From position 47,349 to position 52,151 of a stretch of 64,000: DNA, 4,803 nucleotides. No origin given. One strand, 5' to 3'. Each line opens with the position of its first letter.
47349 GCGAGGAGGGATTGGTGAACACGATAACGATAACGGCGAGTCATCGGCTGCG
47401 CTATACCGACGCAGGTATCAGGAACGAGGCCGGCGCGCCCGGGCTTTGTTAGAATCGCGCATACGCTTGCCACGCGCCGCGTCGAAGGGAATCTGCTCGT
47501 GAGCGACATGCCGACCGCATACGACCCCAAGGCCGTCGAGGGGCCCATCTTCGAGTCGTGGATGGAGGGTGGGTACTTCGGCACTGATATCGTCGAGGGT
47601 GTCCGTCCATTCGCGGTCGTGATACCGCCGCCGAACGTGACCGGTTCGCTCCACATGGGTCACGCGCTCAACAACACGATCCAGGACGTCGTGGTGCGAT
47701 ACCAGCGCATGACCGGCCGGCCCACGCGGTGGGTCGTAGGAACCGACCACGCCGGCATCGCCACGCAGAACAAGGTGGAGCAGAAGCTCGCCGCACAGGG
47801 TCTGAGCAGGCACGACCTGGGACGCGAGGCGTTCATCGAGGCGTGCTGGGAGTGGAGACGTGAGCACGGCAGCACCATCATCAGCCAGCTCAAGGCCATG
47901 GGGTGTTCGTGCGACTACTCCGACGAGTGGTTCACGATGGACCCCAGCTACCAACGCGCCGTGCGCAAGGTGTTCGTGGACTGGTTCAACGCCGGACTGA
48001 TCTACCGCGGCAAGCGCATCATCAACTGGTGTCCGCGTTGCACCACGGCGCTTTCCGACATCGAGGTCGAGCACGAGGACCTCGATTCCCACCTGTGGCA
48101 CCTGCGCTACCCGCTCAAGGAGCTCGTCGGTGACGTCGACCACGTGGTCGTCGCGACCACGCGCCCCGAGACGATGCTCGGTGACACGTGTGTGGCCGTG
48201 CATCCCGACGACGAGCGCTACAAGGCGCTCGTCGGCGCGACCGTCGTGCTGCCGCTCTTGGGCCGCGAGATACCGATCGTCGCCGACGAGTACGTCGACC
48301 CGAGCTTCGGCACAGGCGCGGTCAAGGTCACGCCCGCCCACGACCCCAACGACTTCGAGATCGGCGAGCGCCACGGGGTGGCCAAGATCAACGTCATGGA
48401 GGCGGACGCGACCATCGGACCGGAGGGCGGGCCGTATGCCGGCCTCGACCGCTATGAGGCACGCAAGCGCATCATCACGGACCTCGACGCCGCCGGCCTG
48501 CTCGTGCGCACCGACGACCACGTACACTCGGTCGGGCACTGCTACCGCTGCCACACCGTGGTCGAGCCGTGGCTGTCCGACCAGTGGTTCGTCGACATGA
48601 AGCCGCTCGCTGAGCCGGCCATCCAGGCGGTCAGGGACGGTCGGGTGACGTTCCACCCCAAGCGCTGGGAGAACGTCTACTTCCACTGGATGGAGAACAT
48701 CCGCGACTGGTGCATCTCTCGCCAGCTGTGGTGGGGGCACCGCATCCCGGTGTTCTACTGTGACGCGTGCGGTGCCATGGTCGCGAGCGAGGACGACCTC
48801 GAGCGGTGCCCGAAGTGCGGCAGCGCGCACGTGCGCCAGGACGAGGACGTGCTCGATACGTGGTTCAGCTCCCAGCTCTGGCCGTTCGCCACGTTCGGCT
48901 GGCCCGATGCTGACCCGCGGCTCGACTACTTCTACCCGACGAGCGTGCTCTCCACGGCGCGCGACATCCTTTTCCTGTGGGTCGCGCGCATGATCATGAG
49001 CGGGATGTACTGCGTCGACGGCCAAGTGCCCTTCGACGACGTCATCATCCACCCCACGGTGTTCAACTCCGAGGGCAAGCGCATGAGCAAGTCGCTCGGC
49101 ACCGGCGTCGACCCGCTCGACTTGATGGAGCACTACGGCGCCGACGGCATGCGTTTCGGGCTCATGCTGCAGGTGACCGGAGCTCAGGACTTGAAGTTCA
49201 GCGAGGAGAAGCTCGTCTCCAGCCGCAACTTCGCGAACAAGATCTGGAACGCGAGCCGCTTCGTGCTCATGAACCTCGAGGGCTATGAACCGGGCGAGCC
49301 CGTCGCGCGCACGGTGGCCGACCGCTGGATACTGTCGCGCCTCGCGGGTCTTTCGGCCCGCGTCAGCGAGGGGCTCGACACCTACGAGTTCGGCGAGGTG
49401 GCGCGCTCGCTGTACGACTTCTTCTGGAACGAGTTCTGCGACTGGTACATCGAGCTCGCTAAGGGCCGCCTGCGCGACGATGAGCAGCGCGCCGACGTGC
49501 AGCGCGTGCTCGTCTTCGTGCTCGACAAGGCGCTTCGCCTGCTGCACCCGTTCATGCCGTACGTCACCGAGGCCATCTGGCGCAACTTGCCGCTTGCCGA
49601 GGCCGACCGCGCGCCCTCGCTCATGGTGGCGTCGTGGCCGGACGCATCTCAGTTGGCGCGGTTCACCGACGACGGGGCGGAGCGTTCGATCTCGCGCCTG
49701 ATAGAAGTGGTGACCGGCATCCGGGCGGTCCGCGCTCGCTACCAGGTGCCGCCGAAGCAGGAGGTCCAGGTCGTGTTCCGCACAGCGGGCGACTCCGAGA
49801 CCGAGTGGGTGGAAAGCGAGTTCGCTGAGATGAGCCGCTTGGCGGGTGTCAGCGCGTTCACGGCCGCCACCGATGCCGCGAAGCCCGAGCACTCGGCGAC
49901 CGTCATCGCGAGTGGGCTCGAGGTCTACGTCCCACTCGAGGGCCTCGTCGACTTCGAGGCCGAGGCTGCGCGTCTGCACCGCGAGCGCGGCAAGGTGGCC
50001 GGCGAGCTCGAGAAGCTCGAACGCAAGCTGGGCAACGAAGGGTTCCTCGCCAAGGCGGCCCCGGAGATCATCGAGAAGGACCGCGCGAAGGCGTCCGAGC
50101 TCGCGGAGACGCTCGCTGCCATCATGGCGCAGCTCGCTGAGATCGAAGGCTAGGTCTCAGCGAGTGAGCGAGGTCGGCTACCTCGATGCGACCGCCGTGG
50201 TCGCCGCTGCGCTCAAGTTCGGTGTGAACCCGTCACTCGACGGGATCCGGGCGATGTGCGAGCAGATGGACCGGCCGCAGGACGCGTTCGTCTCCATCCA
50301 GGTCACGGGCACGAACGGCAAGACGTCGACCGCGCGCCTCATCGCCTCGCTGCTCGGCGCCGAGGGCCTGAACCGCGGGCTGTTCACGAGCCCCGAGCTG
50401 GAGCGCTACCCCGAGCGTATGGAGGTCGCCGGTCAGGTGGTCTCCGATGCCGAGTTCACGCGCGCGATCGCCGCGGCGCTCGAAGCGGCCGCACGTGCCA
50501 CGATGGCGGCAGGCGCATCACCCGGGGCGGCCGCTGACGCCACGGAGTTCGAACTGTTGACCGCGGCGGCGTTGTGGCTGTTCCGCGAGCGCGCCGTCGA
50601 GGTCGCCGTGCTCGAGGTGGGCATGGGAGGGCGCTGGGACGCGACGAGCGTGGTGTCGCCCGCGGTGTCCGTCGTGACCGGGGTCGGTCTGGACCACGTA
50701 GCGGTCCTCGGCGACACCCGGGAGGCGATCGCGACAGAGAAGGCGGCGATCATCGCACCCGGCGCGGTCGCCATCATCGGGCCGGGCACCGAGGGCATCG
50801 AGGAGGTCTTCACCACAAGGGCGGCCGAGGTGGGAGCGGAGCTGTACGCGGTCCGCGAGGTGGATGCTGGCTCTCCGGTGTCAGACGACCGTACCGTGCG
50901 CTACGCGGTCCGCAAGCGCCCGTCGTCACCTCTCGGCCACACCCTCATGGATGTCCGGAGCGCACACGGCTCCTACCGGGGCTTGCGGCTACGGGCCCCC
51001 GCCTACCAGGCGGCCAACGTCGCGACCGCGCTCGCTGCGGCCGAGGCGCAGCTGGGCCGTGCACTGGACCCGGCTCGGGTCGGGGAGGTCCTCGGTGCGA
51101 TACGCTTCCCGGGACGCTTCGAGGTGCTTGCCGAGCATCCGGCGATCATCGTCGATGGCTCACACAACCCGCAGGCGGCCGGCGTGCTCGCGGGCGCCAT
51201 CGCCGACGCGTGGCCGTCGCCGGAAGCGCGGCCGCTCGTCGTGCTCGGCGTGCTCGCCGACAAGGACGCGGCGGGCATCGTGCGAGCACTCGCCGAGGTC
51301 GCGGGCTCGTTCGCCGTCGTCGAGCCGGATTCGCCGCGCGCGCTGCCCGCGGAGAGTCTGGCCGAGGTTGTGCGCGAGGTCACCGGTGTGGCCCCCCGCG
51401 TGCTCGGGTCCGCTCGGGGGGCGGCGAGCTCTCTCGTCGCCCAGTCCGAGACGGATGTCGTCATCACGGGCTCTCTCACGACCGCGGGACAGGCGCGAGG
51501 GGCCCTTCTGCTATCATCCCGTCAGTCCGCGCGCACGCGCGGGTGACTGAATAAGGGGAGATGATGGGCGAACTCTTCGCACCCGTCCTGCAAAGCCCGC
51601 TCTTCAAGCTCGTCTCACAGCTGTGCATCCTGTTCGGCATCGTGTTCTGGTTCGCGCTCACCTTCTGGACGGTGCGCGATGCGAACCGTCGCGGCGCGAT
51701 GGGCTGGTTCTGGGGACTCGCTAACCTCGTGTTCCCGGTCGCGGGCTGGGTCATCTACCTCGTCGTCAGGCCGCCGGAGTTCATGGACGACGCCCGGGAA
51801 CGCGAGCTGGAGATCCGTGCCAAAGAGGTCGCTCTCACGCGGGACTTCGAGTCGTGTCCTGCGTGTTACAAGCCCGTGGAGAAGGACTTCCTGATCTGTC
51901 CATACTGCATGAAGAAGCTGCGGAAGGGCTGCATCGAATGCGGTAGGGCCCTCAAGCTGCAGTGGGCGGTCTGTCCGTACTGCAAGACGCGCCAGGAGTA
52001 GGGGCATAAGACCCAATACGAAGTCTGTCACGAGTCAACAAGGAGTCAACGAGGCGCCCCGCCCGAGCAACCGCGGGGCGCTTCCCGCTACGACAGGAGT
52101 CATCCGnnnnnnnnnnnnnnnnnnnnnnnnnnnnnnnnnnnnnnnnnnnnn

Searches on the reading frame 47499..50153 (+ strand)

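Call 8: search_protein_families(library=pfam, proteins=[window:47499-50153:+], max_evalue=0.01)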
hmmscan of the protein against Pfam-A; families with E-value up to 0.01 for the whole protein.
window:47499-50153:+ (884 aa): 9 families
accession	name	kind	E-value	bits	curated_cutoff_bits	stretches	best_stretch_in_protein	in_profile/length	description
PF00133.28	tRNA-synt_1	-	8.9e-130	433.6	22.7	1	17-567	2-413/414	tRNA synthetases class I (I, L, M and V)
PF08264.19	Anticodon_1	-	4.7e-43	147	25.1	1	608-759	1-147/148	Anticodon-binding domain of tRNA ligase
PF09334.17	tRNA-synt_1g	-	4.2e-24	85.5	20.1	2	45-191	8-136/391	tRNA synthetases class I (M)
PF10458.14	Val_tRNA-synt_C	-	2.6e-13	50.5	25.9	1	818-882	1-65/66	Valyl tRNA synthetase tRNA binding arm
PF13603.12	tRNA-synt_1_2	-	2.9e-09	37.1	25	1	245-302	85-142/185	Leucyl-tRNA synthetase, editing domain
PF01406.26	tRNA-synt_1e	-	0.00011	22.2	27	0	511-575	236-299/301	tRNA synthetases class I (C) catalytic domain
PF23455.1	DUF7129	-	0.0005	20.2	30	1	419-445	12-37/45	Domain of unknown function (DUF7129)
PF21349.2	RUBY_RBDX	-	0.0024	17.7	26.5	0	420-441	2-23/30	Rubrerythrin, rubredoxin-like domain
PF09723.15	Zn_ribbon_8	-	0.0058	17.1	34.4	1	419-446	6-38/41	Zinc ribbon domain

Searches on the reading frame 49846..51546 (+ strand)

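Call 8: search_protein_families(library=pfam, proteins=[window:49846-51546:+], max_evalue=0.01)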
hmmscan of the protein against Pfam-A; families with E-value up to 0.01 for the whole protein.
window:49846-51546:+ (566 aa): 2 families
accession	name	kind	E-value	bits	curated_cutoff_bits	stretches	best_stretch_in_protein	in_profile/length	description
PF08245.18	Mur_ligase_M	-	5.1e-13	49.9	24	2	205-304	11-111/200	Mur ligase middle domain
PF02875.26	Mur_ligase_C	-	6.7e-12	46.8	28.4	1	423-541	1-124/127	Mur ligase, glutamate ligase domain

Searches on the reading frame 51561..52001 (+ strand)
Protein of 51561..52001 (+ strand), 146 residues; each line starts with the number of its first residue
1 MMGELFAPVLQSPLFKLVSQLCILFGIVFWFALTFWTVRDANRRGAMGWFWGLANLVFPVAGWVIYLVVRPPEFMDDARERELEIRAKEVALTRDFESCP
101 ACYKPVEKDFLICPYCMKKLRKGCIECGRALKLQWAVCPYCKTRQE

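Call 8: search_protein_families(library=pfam, proteins=[window:51561-52001:+], max_evalue=0.01)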
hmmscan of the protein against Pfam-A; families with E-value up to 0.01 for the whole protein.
window:51561-52001:+ (146 aa): 5 families
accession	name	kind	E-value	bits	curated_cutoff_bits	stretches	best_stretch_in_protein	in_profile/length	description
PF12773.13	DZR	-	6.3e-09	36.3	27.3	1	99-141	1-44/45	Double zinc ribbon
PF13248.11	Zn_ribbon_3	-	3.2e-05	23.7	27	1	98-116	4-22/26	zinc-ribbon domain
PF18912.6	DZR_2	-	0.00024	21.3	27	1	98-141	9-55/56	Double zinc ribbon domain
PF17032.10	Zn_ribbon_15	-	0.00055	21.1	28.9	0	94-116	50-72/73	zinc-ribbon family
PF24460.1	DUF7575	-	0.00056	19.7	28.5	1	97-117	4-24/28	Domain of unknown function (DUF7575)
